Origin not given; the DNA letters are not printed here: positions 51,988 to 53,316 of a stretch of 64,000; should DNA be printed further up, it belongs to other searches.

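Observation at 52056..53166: argS reduced to a chimeric, frameshifted remnant (aminopeptidase N-terminus :: ArgRS C-terminal half)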

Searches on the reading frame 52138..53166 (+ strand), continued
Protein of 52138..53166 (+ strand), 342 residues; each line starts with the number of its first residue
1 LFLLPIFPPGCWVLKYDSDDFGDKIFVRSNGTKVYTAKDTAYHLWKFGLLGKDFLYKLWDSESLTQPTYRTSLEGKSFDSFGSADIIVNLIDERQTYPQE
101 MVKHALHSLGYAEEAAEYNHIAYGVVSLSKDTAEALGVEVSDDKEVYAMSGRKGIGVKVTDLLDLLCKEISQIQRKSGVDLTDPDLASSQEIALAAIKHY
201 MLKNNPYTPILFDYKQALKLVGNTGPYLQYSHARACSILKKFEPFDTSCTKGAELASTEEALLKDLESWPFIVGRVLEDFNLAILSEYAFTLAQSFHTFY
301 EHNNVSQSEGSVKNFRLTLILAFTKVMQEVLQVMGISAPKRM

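Call 52: search_solved_structures(query=window:52165-53163:+, max_evalue=0.00001, show_alignments=1)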
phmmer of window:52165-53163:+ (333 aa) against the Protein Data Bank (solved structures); distinct sequences matched with E-value up to 0.00001: 11.
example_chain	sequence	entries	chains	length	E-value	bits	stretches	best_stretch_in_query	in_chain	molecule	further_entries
2zue_A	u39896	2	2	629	5.6e-46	160.8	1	16-333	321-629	Arginyl-tRNA synthetase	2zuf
1iq0_A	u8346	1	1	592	5.6e-35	124.7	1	16-332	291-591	ARGINYL-TRNA SYNTHETASE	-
4oby_A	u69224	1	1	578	1.1e-14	58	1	140-333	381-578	Arginine--tRNA ligase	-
5b63_A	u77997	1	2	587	1.1e-14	58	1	140-333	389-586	Arginine--tRNA ligase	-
5yym_A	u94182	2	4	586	1.1e-14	58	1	140-333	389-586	Arginine--tRNA ligase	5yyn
6ao8_A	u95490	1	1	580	3.7e-14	56.3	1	124-328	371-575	Arginine--tRNA ligase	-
5jld_A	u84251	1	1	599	1.4e-11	47.8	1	152-327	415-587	Arginyl-tRNA synthetase, putative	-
4zaj_A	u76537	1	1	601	1.3e-08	38.1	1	126-333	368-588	Arginine--tRNA ligase, cytoplasmic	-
4r3z_B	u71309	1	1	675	1.7e-08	37.7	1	126-333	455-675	Arginine--tRNA ligase, cytoplasmic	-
4q2t_A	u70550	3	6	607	1.8e-08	37.6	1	126-333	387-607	Arginine--tRNA ligase, cytoplasmic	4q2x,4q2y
3fnr_A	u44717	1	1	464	1e-06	31.9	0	181-332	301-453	Arginyl-tRNA synthetase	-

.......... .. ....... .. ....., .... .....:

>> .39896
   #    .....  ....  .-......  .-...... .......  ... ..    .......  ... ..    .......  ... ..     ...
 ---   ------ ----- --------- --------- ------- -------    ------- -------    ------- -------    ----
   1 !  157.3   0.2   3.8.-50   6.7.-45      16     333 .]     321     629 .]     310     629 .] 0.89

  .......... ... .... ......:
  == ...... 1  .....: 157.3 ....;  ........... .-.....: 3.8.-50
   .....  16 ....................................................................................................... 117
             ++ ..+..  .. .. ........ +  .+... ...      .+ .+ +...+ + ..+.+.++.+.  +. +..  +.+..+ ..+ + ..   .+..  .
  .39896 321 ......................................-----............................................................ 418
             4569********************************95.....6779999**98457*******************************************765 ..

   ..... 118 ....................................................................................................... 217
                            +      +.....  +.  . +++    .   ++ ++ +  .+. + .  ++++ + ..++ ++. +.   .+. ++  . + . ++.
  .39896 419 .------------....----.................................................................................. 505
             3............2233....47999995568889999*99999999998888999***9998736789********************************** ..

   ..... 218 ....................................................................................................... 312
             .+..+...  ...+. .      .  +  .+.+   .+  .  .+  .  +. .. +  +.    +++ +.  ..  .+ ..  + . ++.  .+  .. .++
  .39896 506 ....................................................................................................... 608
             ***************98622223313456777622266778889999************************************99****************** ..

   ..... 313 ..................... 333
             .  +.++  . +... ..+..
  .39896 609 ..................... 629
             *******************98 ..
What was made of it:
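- Checked: The best solved structure is P. horikoshii ArgRS 2ZUE, residues 321-629 (call 52).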
